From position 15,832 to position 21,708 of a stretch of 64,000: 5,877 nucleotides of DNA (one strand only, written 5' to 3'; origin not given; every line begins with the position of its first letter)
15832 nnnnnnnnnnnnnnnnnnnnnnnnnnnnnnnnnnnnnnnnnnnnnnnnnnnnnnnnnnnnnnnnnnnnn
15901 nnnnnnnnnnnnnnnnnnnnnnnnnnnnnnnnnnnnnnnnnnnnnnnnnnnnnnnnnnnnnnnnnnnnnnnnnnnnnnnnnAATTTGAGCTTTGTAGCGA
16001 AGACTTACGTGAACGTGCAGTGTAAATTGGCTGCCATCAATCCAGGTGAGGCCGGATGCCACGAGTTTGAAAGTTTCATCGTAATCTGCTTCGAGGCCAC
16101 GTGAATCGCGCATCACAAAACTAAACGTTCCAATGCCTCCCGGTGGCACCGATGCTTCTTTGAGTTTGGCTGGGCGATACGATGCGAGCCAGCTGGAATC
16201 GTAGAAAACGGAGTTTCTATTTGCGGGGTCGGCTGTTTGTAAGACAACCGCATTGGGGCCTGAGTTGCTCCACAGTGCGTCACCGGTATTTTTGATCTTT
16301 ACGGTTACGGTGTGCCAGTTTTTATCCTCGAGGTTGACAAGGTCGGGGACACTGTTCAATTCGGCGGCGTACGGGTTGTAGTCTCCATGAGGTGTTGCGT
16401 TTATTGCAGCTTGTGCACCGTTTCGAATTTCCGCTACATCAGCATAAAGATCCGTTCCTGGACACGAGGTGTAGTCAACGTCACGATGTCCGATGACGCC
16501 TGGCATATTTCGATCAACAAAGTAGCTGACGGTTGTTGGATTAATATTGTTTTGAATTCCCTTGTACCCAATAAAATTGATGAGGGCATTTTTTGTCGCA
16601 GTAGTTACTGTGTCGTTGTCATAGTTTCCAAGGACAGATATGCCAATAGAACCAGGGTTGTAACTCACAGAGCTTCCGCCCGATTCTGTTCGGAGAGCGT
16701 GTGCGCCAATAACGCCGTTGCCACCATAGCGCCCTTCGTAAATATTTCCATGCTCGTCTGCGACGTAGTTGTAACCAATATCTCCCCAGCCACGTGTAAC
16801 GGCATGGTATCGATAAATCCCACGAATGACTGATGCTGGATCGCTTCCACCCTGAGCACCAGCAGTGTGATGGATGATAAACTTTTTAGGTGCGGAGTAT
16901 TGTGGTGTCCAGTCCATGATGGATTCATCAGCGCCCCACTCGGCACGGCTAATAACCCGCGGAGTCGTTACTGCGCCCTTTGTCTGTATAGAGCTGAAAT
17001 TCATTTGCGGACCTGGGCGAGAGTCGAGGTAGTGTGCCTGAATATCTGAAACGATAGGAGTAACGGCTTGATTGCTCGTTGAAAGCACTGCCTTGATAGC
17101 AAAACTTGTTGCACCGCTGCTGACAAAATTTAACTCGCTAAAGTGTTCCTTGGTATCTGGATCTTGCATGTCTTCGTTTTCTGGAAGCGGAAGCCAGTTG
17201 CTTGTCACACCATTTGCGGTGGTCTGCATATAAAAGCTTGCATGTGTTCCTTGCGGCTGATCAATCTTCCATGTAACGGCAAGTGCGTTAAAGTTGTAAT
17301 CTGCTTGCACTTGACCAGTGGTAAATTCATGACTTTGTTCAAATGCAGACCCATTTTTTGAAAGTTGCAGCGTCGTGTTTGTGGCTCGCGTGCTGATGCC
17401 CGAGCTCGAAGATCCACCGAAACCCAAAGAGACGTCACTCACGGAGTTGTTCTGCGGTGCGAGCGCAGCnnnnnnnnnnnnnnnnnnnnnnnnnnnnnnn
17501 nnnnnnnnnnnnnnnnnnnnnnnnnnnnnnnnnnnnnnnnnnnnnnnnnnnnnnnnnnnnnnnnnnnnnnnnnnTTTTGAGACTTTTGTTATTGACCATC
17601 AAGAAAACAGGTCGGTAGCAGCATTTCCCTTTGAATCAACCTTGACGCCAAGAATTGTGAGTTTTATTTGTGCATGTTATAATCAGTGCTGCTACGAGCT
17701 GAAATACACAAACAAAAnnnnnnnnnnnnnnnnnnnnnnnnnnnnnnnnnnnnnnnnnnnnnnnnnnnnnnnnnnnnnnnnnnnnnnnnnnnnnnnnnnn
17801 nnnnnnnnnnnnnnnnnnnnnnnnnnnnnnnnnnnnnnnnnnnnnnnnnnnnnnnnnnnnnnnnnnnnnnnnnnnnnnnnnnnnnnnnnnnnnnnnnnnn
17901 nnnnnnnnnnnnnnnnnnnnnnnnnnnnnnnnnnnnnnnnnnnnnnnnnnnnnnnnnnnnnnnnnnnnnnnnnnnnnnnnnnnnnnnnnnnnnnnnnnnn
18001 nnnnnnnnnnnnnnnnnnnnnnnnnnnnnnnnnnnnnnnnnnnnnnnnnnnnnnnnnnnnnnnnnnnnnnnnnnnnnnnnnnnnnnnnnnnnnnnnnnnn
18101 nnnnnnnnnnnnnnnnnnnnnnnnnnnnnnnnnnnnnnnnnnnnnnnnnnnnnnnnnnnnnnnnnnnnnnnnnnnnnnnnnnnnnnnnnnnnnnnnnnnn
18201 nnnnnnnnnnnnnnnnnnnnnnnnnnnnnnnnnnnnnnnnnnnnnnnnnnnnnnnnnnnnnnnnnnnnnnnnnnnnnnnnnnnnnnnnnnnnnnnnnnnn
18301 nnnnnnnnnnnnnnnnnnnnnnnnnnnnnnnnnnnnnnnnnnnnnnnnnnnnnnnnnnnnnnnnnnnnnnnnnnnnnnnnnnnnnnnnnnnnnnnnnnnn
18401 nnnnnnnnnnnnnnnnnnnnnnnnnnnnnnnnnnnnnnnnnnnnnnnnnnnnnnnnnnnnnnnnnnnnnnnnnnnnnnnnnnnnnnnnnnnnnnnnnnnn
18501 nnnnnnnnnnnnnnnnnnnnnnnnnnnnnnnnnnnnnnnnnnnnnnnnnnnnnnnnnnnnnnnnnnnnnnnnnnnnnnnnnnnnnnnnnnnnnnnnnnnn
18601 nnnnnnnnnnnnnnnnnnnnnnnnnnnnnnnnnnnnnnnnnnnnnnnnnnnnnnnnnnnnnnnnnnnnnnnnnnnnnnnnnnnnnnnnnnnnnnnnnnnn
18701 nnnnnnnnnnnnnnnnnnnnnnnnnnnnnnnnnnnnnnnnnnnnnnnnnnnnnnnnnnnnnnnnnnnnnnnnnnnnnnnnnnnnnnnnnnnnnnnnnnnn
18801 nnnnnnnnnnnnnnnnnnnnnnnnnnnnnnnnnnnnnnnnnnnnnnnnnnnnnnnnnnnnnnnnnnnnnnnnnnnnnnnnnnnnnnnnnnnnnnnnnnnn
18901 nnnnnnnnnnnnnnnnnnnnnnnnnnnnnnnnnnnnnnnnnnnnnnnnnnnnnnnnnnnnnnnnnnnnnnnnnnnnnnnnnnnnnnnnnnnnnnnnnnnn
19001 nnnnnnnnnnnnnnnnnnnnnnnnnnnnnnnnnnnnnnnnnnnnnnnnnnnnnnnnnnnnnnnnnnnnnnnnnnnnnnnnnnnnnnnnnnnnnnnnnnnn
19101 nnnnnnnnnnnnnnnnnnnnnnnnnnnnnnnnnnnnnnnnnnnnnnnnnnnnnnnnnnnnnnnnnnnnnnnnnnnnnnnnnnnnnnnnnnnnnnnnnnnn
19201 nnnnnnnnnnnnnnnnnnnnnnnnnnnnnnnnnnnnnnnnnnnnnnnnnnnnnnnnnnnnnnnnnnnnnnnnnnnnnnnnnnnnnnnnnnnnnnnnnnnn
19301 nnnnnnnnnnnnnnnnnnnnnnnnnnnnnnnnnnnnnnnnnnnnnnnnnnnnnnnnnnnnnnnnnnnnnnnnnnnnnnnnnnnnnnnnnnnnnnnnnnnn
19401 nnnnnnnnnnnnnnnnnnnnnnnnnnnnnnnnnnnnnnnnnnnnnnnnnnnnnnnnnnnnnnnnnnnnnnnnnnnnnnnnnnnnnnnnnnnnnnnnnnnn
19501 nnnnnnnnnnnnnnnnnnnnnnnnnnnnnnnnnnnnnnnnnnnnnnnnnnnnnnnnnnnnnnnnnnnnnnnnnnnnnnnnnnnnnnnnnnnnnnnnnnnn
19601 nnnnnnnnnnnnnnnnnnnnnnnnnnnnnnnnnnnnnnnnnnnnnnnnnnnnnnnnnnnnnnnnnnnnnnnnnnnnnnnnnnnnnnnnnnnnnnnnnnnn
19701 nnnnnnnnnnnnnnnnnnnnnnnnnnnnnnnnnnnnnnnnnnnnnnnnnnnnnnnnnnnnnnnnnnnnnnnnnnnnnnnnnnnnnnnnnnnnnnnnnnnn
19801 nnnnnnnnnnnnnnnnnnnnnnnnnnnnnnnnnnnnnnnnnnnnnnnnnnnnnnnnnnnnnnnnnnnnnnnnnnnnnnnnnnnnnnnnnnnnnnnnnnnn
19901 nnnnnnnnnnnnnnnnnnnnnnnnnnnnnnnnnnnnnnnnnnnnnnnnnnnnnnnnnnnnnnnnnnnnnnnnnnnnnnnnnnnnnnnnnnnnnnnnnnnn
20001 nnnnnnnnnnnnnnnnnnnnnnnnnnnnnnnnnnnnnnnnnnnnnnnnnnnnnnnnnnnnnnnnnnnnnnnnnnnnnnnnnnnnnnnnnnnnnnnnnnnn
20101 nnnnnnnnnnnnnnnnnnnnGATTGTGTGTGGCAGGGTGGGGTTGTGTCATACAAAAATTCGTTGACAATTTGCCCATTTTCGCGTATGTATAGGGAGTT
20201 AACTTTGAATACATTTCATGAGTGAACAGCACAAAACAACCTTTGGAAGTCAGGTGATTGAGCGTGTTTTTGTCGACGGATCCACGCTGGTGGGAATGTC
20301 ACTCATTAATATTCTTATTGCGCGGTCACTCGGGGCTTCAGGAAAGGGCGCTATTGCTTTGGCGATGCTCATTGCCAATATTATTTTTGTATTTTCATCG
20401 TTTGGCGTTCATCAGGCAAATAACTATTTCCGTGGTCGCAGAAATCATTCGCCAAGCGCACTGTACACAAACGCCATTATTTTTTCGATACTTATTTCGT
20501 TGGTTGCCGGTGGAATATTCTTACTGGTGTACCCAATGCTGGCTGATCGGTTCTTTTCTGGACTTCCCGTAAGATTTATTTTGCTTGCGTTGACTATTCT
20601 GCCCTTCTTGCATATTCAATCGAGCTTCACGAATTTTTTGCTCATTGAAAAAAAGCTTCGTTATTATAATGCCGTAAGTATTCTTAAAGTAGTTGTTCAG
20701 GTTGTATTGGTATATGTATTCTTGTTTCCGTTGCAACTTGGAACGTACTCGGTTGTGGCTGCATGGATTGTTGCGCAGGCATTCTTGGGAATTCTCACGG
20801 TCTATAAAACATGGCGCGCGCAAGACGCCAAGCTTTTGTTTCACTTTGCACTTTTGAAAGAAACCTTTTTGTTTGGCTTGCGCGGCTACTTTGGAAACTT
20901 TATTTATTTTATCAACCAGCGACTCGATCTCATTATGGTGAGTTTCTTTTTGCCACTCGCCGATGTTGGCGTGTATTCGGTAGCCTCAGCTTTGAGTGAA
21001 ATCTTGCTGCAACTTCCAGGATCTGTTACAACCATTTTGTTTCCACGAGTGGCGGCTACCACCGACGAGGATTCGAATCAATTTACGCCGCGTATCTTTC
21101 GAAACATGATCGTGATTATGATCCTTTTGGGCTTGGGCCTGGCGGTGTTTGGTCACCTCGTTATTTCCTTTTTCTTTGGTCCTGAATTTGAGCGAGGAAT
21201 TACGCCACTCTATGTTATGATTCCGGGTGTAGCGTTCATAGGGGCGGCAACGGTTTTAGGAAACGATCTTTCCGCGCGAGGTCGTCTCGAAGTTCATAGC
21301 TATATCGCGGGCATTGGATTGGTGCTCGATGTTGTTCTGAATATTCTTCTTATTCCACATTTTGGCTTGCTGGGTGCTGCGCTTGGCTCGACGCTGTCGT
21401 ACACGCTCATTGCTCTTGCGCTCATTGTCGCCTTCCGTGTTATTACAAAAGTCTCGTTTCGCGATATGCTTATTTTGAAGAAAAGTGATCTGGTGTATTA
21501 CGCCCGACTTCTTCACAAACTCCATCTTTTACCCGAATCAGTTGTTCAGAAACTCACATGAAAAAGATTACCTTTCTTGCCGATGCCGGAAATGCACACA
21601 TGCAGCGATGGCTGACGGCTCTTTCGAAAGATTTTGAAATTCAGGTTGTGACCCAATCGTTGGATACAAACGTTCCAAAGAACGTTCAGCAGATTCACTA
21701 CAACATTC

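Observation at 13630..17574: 1314-aa secreted peptidoglycan hydrolase combining an amidase, 5-6 Ig-like repeats and a SpoIID domain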

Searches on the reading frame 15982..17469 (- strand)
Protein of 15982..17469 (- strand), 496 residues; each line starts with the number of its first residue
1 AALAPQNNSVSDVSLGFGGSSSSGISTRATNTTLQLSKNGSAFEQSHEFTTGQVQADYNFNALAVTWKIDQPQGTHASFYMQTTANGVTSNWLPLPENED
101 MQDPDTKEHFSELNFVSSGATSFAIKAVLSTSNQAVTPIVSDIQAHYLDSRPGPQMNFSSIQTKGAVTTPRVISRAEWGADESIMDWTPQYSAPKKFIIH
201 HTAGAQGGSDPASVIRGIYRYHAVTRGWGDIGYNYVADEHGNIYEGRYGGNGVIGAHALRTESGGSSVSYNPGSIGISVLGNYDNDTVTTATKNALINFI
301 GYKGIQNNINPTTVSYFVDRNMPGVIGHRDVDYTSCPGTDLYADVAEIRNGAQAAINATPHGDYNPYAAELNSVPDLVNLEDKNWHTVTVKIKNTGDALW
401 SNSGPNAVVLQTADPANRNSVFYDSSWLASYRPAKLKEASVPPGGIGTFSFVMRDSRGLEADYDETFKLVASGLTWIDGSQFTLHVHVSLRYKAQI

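Call 48: predict_structure(alignment_id=A3)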
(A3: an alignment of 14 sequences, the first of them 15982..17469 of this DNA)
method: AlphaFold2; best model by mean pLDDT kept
length: 496 residues; sequences in the alignment: 14
mean_pLDDT: 80.5   pTM: 0.64
mean pLDDT of the five models: 80.5, 80.4, 79.2, 78.4, 77.9
residues with pLDDT >= 90: 158; 70-90: 251; 50-70: 52; < 50: 35
segments of 3 or more residues with pLDDT < 50: 1-6, 19-31, 159-167, 360-364
pLDDT, mean of each block of 10 residues (from residue 1): 46 61 30 83 92 86 89 90 90 80 69 82 94 93 88 65 44 83 74 86 71 87 76 86 82 70 72 88 83 90 81 85 90 81 93 76 62 91 87 88 86 87 92 94 91 84 93 78 92 59
secondary structure, 60 per line:
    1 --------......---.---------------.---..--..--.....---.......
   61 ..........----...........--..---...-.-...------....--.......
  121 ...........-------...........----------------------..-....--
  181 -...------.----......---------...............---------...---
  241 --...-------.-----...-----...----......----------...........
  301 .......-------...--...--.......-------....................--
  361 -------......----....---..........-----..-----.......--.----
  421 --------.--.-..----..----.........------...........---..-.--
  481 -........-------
elements in order: E9-14 E46-50 E54-70 E75-85 E93-95 E108-111 E114-131 E139-149 H175-178 E196-201 H211-225 E235-237 E243-245 E259-261 E267-269 E274-279 H290-307 E315-317 E320-322 E325-327 H328-331 H339-358 E368-373 E378-381 E385-394 E407-413 E446-454 E461-471 E482-489

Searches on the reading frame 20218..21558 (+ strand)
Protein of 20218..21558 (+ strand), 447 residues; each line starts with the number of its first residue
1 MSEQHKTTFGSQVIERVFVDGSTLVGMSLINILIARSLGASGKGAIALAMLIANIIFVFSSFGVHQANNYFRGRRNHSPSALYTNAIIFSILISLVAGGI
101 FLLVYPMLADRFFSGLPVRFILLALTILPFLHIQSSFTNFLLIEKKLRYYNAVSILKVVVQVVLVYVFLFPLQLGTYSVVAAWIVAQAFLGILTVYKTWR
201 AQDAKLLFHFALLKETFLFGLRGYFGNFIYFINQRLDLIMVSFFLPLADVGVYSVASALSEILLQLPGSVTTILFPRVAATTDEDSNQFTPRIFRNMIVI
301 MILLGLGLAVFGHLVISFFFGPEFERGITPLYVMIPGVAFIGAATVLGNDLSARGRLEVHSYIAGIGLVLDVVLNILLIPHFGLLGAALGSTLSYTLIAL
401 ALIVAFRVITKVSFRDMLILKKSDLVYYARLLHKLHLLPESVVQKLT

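Call 8: search_protein_families(library=pfam, proteins=[window:20218-21558:+], max_evalue=0.001)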
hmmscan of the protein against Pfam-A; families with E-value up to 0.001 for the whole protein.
window:20218-21558:+ (447 aa): 3 families
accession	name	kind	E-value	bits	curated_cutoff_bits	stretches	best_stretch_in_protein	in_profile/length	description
PF13440.11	Polysacc_synt_3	-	4.6e-19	69.2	23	1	34-325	2-289/293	Polysaccharide biosynthesis protein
PF01943.22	Polysacc_synt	-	1.6e-11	44.6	28.2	1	30-279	22-271/274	Polysaccharide biosynthesis protein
PF03023.19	MurJ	-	4.5e-05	22.7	27.4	1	88-420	68-413/451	Lipid II flippase MurJ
